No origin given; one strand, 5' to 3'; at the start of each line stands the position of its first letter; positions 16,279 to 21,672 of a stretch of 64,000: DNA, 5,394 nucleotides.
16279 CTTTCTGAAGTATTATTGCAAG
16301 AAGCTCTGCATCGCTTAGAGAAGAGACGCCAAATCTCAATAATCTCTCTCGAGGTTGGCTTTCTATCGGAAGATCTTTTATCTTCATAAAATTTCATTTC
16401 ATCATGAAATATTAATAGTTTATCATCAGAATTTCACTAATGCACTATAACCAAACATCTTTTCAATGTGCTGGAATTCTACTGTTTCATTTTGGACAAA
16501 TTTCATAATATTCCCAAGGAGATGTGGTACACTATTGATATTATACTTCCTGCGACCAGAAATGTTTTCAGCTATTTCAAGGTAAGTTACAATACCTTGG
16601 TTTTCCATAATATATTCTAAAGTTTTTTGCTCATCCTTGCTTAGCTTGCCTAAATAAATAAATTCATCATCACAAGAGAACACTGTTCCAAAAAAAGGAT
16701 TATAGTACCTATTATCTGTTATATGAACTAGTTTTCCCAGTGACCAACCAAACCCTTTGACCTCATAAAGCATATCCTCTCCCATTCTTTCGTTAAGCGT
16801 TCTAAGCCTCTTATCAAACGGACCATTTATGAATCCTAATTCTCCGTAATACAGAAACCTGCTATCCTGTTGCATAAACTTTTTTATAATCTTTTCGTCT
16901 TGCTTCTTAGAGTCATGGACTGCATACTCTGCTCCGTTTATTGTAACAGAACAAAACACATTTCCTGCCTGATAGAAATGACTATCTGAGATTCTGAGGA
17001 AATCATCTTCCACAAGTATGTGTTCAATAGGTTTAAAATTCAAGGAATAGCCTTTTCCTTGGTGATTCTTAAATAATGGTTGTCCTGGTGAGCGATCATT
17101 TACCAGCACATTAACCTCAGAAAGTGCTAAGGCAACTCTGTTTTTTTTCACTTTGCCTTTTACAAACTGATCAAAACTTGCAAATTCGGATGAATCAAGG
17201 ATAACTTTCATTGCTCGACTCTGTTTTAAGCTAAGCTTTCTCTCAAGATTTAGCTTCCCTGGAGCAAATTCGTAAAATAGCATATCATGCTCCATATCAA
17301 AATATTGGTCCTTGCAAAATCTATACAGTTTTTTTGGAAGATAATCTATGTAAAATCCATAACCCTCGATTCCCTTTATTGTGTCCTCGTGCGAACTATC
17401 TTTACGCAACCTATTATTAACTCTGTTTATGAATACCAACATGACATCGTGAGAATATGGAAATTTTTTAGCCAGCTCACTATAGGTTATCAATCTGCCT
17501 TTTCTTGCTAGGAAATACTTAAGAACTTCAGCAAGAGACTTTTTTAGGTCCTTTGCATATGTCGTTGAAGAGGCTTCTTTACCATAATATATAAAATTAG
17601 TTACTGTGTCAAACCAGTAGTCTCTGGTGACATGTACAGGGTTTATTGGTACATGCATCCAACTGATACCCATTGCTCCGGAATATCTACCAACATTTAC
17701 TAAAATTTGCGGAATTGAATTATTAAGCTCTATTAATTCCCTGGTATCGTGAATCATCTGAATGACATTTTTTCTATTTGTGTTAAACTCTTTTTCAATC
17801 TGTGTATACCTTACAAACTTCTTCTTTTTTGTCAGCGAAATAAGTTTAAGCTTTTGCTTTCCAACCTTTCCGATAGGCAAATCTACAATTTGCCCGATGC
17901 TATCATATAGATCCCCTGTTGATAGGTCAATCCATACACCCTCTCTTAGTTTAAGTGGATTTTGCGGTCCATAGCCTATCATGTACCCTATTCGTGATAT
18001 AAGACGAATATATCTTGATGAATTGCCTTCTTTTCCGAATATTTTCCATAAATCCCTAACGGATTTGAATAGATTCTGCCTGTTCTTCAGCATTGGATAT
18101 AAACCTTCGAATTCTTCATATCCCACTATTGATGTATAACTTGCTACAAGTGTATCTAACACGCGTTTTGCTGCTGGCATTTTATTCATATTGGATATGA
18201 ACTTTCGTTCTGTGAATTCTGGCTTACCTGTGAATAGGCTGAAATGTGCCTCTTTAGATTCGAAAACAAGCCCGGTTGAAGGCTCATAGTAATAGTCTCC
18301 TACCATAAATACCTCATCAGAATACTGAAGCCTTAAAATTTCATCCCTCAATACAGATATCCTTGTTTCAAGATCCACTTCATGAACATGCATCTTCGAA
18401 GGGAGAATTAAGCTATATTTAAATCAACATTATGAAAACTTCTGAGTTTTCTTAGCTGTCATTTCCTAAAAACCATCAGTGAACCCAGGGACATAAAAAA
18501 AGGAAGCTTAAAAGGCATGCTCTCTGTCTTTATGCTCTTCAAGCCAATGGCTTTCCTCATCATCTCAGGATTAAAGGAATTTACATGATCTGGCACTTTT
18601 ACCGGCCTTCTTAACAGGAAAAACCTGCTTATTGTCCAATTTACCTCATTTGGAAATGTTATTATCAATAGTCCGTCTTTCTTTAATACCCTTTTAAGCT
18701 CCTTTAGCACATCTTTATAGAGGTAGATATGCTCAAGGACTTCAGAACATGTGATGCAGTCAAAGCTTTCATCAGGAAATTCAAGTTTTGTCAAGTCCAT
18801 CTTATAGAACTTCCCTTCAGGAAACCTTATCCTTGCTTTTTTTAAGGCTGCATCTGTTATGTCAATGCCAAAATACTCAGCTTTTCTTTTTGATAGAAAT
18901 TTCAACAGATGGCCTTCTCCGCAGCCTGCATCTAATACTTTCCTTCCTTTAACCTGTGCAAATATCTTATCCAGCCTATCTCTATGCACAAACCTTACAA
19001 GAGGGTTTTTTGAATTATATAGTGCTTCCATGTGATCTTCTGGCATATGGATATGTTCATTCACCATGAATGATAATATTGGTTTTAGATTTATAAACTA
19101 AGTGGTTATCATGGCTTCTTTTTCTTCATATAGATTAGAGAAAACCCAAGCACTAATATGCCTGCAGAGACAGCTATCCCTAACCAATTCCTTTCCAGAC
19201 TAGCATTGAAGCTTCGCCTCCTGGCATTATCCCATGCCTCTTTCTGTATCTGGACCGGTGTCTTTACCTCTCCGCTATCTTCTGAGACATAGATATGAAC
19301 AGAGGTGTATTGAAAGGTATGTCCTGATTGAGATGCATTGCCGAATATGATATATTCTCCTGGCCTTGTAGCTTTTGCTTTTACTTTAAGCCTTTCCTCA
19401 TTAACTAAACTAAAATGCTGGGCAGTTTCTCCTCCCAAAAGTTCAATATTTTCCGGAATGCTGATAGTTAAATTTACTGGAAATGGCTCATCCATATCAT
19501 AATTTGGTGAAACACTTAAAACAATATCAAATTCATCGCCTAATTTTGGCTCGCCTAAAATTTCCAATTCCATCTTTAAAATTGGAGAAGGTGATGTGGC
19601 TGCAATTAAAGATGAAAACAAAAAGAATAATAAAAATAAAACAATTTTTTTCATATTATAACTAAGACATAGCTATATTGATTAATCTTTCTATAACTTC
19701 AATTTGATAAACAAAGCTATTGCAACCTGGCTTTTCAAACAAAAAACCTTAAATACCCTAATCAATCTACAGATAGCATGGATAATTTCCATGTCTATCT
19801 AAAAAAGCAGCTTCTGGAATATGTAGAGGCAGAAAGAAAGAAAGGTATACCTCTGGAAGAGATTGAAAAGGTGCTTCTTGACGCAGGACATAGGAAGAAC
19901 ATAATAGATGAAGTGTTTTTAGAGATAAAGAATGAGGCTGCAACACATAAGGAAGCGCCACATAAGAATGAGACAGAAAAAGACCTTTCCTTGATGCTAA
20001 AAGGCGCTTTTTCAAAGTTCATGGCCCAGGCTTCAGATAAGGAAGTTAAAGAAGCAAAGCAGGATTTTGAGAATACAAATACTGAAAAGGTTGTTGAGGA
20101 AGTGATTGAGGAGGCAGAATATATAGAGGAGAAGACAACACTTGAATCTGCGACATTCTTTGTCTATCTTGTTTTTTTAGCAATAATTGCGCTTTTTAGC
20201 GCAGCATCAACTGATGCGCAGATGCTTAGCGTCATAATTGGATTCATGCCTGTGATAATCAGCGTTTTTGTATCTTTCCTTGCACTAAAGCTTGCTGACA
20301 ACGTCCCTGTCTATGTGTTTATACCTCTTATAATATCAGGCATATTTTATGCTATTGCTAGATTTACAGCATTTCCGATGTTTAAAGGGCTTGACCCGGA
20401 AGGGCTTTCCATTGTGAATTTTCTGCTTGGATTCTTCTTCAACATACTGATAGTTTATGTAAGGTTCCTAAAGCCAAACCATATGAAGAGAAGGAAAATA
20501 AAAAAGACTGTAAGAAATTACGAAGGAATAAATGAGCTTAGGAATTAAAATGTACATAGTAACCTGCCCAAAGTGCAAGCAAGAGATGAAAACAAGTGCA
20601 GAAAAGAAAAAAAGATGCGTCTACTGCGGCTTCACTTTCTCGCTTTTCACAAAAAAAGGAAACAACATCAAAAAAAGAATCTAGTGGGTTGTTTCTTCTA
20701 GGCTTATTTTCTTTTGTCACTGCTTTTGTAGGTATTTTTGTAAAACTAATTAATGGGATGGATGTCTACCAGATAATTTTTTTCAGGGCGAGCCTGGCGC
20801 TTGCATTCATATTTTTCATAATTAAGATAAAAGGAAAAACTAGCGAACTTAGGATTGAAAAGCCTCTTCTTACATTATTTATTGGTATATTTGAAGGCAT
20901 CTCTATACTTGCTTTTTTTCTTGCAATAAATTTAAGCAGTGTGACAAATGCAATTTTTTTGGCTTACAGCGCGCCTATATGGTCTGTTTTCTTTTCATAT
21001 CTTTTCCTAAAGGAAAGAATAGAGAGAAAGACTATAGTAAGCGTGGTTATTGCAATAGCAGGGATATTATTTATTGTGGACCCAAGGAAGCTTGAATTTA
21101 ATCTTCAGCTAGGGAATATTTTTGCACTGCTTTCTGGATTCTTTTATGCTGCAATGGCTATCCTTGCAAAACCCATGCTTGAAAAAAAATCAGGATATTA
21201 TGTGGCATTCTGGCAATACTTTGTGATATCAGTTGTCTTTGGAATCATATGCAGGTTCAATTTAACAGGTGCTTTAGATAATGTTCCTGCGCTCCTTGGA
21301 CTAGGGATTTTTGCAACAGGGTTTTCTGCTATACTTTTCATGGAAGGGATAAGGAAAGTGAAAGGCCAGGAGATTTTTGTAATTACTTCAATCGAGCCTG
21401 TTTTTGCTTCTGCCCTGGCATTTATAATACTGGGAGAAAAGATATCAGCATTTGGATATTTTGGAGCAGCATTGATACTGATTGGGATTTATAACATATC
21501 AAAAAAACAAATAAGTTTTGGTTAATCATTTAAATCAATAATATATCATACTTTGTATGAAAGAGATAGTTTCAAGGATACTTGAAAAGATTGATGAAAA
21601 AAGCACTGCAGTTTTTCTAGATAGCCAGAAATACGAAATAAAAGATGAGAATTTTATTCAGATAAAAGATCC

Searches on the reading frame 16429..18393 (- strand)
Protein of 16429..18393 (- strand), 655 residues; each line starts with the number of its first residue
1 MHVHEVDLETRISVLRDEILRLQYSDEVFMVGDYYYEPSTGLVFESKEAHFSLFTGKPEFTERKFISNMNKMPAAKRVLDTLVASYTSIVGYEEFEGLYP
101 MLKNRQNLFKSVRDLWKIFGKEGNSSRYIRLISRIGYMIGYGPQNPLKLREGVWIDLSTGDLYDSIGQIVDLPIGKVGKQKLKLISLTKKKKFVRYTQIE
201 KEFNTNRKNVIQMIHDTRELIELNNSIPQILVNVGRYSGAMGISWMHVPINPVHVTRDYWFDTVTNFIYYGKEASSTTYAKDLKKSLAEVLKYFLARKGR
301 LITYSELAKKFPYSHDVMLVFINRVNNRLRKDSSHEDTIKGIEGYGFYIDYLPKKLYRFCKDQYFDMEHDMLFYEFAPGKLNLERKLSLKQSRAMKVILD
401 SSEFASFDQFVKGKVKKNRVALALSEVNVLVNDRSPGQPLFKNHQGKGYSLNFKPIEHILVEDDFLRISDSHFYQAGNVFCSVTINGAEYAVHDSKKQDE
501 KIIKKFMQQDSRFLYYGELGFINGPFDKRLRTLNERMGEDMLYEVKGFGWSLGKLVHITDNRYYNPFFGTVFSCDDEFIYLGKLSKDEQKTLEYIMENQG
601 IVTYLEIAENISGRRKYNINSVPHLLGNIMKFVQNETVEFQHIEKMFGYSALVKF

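Call 16: search_protein_families(library=pfam, proteins=[window:16429-18393:-], max_evalue=0.00001)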
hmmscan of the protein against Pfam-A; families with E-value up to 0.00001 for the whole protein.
window:16429-18393:- (655 aa): 1 family
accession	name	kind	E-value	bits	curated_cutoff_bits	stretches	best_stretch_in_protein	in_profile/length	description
PF00486.34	Trans_reg_C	-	8.7e-06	26.2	26.2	0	283-348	6-76/77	Transcriptional regulatory protein, C terminal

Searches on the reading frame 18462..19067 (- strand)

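Call 66: search_protein_families(library=ncbifam, proteins=[window:18462-19067:-], max_evalue=0.000001)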
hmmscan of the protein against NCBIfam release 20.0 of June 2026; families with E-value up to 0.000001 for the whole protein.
window:18462-19067:- (202 aa): 28 families (the best 25 are shown)
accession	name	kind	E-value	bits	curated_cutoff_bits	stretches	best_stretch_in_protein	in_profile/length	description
NF045667.1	MTase_DVU1556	equivalog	2.8e-20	72.7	155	1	34-137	16-120/213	DVU_1556 family methyltransferase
TIGR02072.1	BioC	equivalog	1e-16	61.5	184.95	1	33-138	24-134/244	malonyl-ACP O-methyltransferase BioC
TIGR01983.1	UbiG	equivalog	1.1e-16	60.8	102.95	1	31-140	45-155/228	bifunctional 2-polyprenyl-6-hydroxyphenol methylase/3-demethylubiquinol 3-O-methyltransferase UbiG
TIGR01934.1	MenG_MenH_UbiE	subfamily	2.5e-15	56.4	158.35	1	30-144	29-149/223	ubiquinone/menaquinone biosynthesis methyltransferase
NF043040.1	corrin_prot_MT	hypoth_equivalog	4.2e-15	55.8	180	1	33-137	32-148/216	corrinoid protein-associated methyltransferase CpaM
NF001244.0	PRK00216.1-5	equivalog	1.9e-14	53.5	216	1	34-136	42-153/236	bifunctional demethylmenaquinone methyltransferase/2-methoxy-6-polyprenyl-1,4-benzoquinol methylase UbiE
TIGR02081.1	metW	equivalog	2.2e-14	53.5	189.5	1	40-152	13-123/194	methionine biosynthesis protein MetW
NF007610.0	PRK10258.1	equivalog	1.4e-11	44.2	342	1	29-190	31-191/251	malonyl-ACP O-methyltransferase BioC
TIGR02021.1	BchM-ChlM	equivalog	3.4e-11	43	158.9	1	29-138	42-155/218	magnesium protoporphyrin IX methyltransferase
NF002463.0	PRK01683.1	equivalog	4.4e-11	42.9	297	1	32-143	24-135/258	trans-aconitate 2-methyltransferase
NF008300.0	PRK11088.1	equivalog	6.3e-11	42.3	303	1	38-140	83-183/272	23S rRNA (guanine(745)-N(1))-methyltransferase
NF045825.1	FAmtase_mtf2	equivalog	1e-10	41.3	400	1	37-137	55-159/248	fatty-acid O-methyltransferase Mtf2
NF001241.0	PRK00216.1-2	equivalog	2.4e-10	40.4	327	1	29-143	40-154/231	demethylmenaquinone methyltransferase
NF045823.1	PthPhpthDimycoMt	equivalog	2.8e-10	39.8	300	1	37-135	63-165/256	phthiotriol/phenolphthiotriol dimycocerosates methyltransferase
NF001240.0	PRK00216.1-1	equivalog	2.2e-09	36.8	378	1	39-147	62-180/251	bifunctional demethylmenaquinone methyltransferase/2-methoxy-6-polyprenyl-1,4-benzoquinol methylase UbiE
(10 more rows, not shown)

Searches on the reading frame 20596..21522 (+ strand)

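Call 66: search_protein_families(library=ncbifam, proteins=[window:20596-21522:+], max_evalue=0.000001)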
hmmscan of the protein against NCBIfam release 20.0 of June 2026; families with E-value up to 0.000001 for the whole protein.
window:20596-21522:+ (309 aa): 2 families
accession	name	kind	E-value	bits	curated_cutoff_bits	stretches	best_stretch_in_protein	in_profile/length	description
TIGR00950.1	2A78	equivalog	1.7e-30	106.3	230.2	1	43-297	2-262/264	carboxylate/amino acid/amine transporter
NF050091.1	ArAmAcExpYddG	equivalog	2.6e-07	30.5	300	1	70-297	45-278/285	aromatic amino acid exporter YddG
